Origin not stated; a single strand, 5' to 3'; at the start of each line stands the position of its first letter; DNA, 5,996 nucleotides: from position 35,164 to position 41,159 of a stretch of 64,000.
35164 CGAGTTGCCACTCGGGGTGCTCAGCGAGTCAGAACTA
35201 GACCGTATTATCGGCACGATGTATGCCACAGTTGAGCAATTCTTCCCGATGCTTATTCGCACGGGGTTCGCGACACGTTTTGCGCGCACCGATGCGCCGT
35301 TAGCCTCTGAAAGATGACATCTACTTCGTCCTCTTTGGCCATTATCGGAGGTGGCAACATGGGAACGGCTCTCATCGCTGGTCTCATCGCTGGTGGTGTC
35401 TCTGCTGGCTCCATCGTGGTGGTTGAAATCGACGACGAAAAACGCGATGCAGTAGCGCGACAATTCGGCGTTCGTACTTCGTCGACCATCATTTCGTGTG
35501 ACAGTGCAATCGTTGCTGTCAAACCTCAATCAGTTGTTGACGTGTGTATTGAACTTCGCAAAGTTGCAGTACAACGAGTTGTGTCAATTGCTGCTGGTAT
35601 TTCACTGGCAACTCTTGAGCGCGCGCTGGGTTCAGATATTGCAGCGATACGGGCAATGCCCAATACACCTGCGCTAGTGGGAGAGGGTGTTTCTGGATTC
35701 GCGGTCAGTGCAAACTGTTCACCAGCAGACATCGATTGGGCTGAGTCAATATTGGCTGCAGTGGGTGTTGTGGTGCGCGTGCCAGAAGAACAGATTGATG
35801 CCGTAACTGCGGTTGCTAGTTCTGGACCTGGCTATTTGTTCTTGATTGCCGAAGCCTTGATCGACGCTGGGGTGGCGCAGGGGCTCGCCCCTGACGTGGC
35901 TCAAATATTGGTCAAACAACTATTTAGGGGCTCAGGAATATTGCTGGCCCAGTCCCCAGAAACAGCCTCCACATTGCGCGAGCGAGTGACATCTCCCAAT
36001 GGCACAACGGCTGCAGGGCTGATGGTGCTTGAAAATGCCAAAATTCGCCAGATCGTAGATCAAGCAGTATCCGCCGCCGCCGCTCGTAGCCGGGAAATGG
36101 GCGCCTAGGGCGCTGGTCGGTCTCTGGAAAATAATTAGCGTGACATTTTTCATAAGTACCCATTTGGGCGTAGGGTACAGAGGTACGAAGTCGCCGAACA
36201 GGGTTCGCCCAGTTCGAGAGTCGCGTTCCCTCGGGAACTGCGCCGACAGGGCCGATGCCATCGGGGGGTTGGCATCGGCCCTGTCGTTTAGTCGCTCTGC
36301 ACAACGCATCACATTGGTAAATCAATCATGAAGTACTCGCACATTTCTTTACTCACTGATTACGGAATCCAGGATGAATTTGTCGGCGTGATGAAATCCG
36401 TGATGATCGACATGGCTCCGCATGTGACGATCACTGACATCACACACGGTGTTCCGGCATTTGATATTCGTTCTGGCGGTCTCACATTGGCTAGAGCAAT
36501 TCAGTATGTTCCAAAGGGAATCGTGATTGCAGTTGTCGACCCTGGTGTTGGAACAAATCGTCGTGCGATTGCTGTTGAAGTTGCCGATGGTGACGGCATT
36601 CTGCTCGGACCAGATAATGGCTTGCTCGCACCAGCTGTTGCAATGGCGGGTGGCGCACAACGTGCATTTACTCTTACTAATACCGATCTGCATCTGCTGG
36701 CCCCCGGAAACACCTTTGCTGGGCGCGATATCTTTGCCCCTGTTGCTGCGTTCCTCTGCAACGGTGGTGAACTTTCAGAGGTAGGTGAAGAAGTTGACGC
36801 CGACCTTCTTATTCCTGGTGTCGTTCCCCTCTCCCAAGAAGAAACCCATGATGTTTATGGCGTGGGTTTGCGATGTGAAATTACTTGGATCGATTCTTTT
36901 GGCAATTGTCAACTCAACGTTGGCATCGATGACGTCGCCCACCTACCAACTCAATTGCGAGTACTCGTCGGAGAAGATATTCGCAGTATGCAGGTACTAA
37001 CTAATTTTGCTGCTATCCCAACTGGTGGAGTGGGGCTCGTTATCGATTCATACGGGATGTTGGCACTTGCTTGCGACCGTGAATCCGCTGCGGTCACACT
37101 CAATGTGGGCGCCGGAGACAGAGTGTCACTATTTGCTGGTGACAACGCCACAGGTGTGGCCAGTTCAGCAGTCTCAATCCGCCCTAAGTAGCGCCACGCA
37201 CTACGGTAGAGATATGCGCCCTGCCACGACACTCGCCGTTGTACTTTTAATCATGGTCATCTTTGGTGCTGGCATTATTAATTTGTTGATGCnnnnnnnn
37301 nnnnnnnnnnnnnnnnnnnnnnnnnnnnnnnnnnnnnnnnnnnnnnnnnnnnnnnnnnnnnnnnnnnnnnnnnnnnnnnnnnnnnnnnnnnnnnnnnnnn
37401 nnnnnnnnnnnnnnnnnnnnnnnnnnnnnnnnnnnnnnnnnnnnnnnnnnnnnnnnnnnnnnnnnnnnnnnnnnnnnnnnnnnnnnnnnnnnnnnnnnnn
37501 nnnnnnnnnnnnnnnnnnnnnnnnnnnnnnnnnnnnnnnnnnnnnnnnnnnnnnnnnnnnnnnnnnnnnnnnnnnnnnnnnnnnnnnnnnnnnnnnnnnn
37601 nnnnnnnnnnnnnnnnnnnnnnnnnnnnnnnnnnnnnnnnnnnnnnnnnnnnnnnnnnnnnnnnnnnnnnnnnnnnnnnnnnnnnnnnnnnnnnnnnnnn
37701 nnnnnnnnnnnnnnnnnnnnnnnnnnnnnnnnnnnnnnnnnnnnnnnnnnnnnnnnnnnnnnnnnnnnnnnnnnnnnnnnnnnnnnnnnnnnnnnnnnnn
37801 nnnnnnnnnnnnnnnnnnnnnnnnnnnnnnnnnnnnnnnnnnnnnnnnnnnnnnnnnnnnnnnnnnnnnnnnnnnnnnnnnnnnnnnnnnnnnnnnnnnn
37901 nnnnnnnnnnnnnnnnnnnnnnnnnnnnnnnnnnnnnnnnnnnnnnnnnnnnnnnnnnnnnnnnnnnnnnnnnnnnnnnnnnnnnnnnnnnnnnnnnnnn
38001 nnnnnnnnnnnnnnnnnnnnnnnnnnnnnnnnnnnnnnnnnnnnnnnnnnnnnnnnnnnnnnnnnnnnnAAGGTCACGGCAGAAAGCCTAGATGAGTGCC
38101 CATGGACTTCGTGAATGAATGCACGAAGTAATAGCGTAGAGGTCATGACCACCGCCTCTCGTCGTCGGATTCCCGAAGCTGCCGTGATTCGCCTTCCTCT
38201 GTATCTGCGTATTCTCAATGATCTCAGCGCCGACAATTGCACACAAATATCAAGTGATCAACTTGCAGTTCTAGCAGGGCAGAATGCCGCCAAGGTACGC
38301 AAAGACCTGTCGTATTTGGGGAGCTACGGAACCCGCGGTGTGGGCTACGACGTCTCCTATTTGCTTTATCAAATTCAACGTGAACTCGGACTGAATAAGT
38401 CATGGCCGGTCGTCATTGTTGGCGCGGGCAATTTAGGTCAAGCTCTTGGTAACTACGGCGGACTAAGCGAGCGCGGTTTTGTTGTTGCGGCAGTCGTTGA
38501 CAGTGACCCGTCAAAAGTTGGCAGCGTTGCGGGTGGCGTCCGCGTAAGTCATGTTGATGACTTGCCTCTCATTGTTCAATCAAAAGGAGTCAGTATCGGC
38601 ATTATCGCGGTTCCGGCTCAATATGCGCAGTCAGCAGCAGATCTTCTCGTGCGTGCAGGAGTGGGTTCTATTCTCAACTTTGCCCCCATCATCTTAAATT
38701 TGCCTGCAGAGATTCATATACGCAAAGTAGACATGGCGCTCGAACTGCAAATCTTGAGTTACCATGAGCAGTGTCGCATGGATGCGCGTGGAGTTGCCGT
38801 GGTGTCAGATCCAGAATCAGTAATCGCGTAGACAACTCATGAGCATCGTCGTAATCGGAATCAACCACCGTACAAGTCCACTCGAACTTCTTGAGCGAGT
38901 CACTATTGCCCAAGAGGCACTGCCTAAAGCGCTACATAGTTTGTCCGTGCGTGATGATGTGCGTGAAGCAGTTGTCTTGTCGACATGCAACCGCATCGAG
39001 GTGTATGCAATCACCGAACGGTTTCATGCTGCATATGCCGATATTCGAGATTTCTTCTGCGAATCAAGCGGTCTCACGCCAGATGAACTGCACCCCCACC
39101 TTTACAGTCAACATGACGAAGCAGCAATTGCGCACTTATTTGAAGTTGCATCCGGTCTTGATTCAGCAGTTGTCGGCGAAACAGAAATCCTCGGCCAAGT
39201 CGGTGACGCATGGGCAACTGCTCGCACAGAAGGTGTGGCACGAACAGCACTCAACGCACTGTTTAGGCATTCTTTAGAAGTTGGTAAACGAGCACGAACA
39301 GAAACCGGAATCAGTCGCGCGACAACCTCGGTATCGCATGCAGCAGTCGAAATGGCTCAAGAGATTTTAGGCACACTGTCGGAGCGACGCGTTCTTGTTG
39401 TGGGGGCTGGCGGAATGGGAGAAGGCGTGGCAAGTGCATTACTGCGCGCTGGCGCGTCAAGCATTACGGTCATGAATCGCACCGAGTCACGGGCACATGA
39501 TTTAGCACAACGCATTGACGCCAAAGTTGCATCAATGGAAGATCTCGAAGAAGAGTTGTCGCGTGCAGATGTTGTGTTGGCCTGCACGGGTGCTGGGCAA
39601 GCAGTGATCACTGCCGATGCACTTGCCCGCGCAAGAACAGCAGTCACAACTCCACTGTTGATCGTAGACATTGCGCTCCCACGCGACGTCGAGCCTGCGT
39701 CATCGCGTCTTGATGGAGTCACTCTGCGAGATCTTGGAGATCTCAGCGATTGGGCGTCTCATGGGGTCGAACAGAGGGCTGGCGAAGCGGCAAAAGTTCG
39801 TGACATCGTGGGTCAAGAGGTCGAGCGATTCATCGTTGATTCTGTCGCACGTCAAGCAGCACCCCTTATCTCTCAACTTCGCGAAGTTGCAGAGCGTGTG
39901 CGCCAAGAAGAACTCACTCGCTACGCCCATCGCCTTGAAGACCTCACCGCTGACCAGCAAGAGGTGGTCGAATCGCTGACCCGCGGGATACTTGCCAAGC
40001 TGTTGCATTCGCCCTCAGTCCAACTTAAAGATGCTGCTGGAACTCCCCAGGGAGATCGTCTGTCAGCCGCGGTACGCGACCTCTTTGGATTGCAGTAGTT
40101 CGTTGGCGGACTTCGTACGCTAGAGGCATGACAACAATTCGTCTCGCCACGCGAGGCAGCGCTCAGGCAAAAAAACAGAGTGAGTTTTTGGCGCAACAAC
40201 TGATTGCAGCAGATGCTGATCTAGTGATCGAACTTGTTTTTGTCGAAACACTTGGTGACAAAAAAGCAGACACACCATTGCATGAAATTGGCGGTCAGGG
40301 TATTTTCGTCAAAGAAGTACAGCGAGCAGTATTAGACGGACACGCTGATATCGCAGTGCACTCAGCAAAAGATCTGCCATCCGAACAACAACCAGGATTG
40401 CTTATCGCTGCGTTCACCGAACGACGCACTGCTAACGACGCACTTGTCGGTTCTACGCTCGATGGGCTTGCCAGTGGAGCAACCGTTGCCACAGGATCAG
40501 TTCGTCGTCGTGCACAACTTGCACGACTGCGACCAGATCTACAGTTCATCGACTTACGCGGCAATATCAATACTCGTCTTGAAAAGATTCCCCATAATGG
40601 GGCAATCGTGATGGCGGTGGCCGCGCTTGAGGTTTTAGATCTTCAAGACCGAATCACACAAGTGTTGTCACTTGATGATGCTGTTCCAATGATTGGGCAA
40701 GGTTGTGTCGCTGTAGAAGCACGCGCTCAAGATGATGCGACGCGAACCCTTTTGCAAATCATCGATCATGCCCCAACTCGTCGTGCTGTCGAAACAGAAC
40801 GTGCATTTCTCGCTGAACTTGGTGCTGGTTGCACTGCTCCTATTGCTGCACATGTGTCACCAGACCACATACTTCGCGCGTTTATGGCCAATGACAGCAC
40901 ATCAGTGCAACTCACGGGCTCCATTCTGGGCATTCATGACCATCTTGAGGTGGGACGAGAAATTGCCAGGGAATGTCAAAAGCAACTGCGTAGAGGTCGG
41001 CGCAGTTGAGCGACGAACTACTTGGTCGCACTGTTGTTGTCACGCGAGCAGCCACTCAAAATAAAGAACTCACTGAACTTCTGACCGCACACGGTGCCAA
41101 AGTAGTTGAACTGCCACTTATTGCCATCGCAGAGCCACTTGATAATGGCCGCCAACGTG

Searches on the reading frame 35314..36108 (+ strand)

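Call 45: search_protein_families(library=ncbifam, proteins=[window:35314-36108:+], max_evalue=1e-10)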
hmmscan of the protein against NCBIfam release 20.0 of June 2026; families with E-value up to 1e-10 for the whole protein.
window:35314-36108:+ (264 aa): 6 families
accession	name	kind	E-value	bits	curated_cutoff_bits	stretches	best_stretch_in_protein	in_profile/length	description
TIGR00112.1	proC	equivalog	6.4e-74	248.9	196.75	1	8-262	1-263/263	pyrroline-5-carboxylate reductase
NF005813.0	PRK07679.1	exception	3.7e-47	161.1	404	1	6-263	4-269/279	pyrroline-5-carboxylate reductase ProI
NF008839.0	PRK11880.2-4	equivalog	1.8e-43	148.7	288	1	7-261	3-251/252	pyrroline-5-carboxylate reductase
NF005814.0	PRK07680.1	equivalog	5.1e-24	84.9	278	1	8-242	3-244/275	late competence protein ComER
NF005384.0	PRK06928.1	exception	1.5e-19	70.6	301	1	9-250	5-254/277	pyrroline-5-carboxylate reductase ProG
NF005063.0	PRK06476.1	equivalog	5.6e-13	49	254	1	8-258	3-252/258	pyrroline-5-carboxylate reductase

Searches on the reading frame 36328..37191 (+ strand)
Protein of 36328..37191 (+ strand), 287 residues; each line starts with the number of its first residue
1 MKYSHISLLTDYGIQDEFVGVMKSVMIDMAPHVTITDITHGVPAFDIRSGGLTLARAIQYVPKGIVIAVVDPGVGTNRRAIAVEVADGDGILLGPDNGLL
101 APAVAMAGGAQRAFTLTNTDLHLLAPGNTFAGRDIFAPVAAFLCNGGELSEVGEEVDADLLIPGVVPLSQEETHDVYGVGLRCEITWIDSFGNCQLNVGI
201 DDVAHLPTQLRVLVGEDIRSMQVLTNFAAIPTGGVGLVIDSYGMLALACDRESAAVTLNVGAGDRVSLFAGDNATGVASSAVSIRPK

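Call 45: search_protein_families(library=ncbifam, proteins=[window:36328-37191:+], max_evalue=1e-10)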
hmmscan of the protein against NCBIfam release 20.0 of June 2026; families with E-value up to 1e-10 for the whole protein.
window:36328-37191:+ (287 aa): 3 families
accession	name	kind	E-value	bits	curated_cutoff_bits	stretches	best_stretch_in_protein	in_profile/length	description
NF058624.1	RSAMHdlseTHET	equivalog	2e-42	145.5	350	1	6-268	3-249/250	(R)-S-adenosyl-L-methionine hydrolase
NF053629.1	RSAMPyrc0463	equivalog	3e-33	115.5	470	1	6-267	2-252/256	(R)-S-adenosyl-L-methionine hydrolase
TIGR04507.1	fluorinase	equivalog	1.6e-18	67.1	400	0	84-266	97-281/286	adenosyl-fluoride synthase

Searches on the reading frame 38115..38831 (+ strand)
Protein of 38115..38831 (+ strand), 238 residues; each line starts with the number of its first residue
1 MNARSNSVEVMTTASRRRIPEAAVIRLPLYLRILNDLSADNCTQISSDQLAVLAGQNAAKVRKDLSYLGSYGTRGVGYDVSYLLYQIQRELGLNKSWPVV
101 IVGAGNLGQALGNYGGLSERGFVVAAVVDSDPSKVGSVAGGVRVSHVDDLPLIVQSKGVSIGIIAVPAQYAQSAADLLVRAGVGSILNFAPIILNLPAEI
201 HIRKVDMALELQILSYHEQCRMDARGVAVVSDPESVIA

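Call 45: search_protein_families(library=ncbifam, proteins=[window:38115-38831:+], max_evalue=1e-10)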
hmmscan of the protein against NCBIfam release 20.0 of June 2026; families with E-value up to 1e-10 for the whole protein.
window:38115-38831:+ (238 aa): 9 families
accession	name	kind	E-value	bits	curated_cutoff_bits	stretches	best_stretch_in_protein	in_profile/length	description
NF003992.0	PRK05472.2-1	equivalog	1.7e-94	315.6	226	1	9-223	11-225/249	redox-sensing transcriptional repressor Rex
NF003995.0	PRK05472.2-4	subfamily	1.3e-73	247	126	1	16-220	3-207/213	redox-sensing transcriptional repressor Rex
NF003993.0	PRK05472.2-2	equivalog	1.8e-72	243.3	217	1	17-221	4-208/212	redox-sensing transcriptional repressor Rex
NF003994.0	PRK05472.2-3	equivalog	1.6e-55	187.8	130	1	14-217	4-207/217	redox-sensing transcriptional repressor Rex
NF003990.0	PRK05472.1-4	equivalog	7.2e-52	176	233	1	16-217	4-205/214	redox-sensing transcriptional repressor Rex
NF003989.0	PRK05472.1-3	equivalog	1.8e-51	174.9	177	1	15-219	4-208/215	redox-sensing transcriptional repressor Rex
NF003996.0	PRK05472.2-5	equivalog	2.4e-49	168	138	1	19-217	2-198/209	redox-sensing transcriptional repressor Rex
NF003988.0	PRK05472.1-1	equivalog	2.1e-37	129.2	321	1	17-217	5-207/214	redox-sensing transcriptional repressor Rex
NF003991.0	PRK05472.1-5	equivalog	1.4e-36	126.4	198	1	16-216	4-204/211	redox-sensing transcriptional repressor Rex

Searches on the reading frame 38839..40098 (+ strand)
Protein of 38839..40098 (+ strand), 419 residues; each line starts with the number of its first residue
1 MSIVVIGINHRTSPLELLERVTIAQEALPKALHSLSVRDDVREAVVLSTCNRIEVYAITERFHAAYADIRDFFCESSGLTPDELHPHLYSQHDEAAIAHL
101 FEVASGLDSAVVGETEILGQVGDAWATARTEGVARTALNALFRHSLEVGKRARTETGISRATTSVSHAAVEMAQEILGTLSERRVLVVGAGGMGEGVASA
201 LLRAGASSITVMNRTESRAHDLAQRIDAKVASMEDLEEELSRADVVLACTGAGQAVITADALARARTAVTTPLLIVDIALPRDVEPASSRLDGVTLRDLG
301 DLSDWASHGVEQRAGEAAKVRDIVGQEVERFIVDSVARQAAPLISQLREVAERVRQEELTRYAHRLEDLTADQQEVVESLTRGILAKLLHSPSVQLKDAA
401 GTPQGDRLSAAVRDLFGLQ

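Call 45: search_protein_families(library=ncbifam, proteins=[window:38839-40098:+], max_evalue=1e-10)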
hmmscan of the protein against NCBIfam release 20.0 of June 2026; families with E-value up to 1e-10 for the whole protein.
window:38839-40098:+ (419 aa): 11 families
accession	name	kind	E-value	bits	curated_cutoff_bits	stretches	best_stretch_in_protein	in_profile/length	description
NF000744.0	PRK00045.1-3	equivalog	2e-132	442.2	429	1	1-419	1-425/447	glutamyl-tRNA reductase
TIGR01035.1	hemA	equivalog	9.3e-124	413.5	209.55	1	3-418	1-415/416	glutamyl-tRNA reductase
NF000750.0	PRK00045.3-4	equivalog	6.5e-66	223.1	289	1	3-419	3-414/439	glutamyl-tRNA reductase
NF000752.0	PRK00045.4-2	equivalog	8.2e-47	160.3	381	1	43-393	46-374/412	glutamyl-tRNA reductase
NF010548.0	PRK13940.1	equivalog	8.5e-37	127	469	1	1-418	1-410/414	glutamyl-tRNA reductase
NF000751.1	PRK00045.4-1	equivalog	3.3e-32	112.1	478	1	43-387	46-372/426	glutamyl-tRNA reductase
NF001909.0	PRK00676.1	equivalog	2e-25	89.6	478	1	1-216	1-208/338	glutamyl-tRNA reductase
TIGR00507.1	aroE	equivalog_domain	2.9e-14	52.9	200.2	1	177-278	111-213/270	shikimate dehydrogenase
NF001319.0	PRK00258.3-3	equivalog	4.1e-13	49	252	1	169-262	109-204/279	shikimate dehydrogenase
NF001310.0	PRK00258.1-2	equivalog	2.8e-12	46.4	221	1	179-254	118-198/279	shikimate dehydrogenase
NF001312.0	PRK00258.1-4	equivalog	2.4e-11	43.5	295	1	181-319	126-269/285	shikimate dehydrogenase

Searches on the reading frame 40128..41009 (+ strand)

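Call 45: search_protein_families(library=ncbifam, proteins=[window:40128-41009:+], max_evalue=1e-10)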
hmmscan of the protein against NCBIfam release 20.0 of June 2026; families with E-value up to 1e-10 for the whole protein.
window:40128-41009:+ (293 aa): 2 families
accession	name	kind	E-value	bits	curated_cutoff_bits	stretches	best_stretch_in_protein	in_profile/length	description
TIGR00212.1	hemC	equivalog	3.4e-76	256.1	164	1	4-283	1-289/293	hydroxymethylbilane synthase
NF002202.0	PRK01066.1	equivalog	6.7e-34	117.2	251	1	3-215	20-232/241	hydroxymethylbilane synthase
